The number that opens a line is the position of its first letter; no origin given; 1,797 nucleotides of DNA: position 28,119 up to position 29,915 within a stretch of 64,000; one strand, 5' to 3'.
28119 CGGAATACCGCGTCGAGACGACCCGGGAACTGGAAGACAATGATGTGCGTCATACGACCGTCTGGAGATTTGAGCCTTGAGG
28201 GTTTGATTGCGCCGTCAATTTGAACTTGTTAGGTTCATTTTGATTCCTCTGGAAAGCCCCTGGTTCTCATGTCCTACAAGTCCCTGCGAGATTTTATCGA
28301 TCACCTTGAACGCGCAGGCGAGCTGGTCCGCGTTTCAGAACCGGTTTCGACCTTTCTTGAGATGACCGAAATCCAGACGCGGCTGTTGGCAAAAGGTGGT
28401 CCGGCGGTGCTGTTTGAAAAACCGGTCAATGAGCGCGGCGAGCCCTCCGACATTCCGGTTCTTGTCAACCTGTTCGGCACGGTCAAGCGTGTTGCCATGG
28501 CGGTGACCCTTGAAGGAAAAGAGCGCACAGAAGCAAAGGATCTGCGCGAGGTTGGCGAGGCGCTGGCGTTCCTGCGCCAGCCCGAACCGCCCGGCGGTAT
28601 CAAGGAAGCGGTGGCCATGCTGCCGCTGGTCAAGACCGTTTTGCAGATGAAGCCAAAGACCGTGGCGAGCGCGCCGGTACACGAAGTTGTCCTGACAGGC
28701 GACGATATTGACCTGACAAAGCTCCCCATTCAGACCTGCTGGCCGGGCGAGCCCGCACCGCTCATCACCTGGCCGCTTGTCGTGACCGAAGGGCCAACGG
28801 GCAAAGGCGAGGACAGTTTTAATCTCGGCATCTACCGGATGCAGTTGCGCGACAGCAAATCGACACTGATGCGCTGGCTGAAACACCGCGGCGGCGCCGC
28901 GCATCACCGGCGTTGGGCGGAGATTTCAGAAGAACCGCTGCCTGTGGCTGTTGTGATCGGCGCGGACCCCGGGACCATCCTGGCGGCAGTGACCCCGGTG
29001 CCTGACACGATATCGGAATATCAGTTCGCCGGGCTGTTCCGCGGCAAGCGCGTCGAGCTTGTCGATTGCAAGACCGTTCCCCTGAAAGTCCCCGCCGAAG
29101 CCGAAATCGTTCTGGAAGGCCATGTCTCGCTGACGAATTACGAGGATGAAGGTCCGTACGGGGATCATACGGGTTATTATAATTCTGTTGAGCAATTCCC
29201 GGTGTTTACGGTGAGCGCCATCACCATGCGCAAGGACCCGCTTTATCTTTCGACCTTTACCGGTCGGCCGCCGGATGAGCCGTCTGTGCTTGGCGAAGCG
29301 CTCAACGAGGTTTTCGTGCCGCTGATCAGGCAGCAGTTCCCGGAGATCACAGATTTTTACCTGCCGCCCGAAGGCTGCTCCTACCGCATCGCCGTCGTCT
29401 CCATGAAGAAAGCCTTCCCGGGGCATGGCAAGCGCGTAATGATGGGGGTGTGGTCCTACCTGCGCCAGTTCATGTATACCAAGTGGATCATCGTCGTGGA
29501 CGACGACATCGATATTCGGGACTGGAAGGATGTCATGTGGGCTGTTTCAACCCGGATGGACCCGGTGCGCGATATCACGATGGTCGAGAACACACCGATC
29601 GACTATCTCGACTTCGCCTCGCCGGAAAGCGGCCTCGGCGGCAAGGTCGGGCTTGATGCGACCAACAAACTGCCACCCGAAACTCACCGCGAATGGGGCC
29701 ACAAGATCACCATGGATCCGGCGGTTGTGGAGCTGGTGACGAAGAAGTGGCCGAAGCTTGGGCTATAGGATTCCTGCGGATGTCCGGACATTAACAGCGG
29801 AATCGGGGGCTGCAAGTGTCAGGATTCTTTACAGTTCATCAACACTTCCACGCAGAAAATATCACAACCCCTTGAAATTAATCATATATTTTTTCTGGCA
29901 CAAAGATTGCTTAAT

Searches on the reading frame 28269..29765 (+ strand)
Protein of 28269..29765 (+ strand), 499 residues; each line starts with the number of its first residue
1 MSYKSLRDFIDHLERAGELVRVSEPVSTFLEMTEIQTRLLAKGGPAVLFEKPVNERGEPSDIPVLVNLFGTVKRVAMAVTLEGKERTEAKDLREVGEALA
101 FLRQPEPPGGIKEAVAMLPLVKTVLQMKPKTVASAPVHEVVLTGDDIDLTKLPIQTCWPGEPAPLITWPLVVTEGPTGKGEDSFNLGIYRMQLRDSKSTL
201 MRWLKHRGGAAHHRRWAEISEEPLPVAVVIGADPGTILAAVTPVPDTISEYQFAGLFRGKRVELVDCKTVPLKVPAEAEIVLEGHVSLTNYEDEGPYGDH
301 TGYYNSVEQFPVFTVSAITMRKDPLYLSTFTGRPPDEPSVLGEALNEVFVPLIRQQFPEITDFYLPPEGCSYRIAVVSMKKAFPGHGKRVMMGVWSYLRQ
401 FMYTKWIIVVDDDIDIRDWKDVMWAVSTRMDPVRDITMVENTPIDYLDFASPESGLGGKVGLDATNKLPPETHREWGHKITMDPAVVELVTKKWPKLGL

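Call 27: find_related_loci(query=window:28269-29765:+, collection=genome_contigs, flank=6000)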
Query window:28269-29765:+ (499 aa) in genome_contigs; peptide patterns used: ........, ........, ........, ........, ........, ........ (x = any residue, [..] = any of these).
600 stretches matched a pattern (row limit reached: there are more); 596 encode a relative of the query (tblastn E <= 1e-3); the best 80 are kept; 80 distinct loci.
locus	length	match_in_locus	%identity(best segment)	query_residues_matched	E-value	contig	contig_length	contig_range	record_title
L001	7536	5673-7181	79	1-499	0e+0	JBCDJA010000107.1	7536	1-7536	MAG: Pseudomonadota bacterium isolate P01_H01_bin.24 k141_1947488_length_7536_cov_17.0151, whole genome shotgun sequence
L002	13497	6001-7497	79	1-499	0e+0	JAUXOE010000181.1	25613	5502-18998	MAG: Parvibaculum sp. isolate C1_metabat.bin.40 C1_k141_158680, whole genome shotgun sequence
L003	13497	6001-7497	79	1-499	0e+0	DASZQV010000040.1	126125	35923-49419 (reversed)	MAG TPA_asm: Rhizomicrobium sp. isolate SMAG_U6007 k141_907841, whole genome shotgun sequence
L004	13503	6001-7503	78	1-499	0e+0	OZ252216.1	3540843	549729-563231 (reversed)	MAG: Alphaproteobacteria bacterium isolate ec037d0f-e528-4e58-9070-061b0022ad49 genome assembly, chromosome: 1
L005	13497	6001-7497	78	1-499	0e+0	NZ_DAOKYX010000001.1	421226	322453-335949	MAG: Parvibaculum sp. isolate AMR_MDS_0035 NODE_10_length_421226_cov_11.594350, whole genome shotgun sequence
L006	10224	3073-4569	79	1-499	0e+0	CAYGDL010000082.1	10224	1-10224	MAG TPA_asm: uncultured Alphaproteobacteria bacterium isolate ERP113451_co1_277 genome assembly, contig: NODE_8099_lengt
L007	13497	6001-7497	77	1-499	0e+0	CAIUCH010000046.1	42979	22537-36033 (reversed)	MAG: uncultured Alphaproteobacteria bacterium isolate Kiruna2_bin-2274 genome assembly, contig: bin-2274:46/60, whole ge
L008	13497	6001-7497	78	1-499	0e+0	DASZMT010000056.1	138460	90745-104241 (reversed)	MAG TPA_asm: Rhizomicrobium sp. isolate SMAG_U5898 k141_5339272, whole genome shotgun sequence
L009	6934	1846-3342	78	1-499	0e+0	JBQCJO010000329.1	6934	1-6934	MAG: Rhizomicrobium sp. isolate bin983 k127_2239523, whole genome shotgun sequence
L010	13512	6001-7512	78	1-499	0e+0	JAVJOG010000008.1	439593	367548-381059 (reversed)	MAG: Parvibaculum sp. isolate A1-SPW-17 k141_25076, whole genome shotgun sequence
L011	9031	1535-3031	77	1-499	0e+0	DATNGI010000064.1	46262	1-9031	MAG TPA_asm: Rhizomicrobium sp. isolate SMAG_U11317 k141_2324649, whole genome shotgun sequence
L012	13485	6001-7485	79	1-499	0e+0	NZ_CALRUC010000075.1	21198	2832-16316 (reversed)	MAG: Ferrovibrio terrae isolate JJ-MA1B5-281-4-m1-bin327 JJ-MA1B5-281-C550, whole genome shotgun sequence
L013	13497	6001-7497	77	1-499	0e+0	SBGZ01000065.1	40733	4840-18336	MAG: Alphaproteobacteria bacterium isolate M2410 scaffold_151_1, whole genome shotgun sequence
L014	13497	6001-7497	77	1-499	0e+0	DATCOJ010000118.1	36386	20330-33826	MAG TPA_asm: Rhizomicrobium sp. isolate SMAG_U7198 k141_133050, whole genome shotgun sequence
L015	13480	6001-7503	78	1-499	0e+0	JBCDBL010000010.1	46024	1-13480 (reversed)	MAG: Pseudomonadota bacterium isolate P01_F01_bin.82 k141_502501_length_46024_cov_19.9858, whole genome shotgun sequence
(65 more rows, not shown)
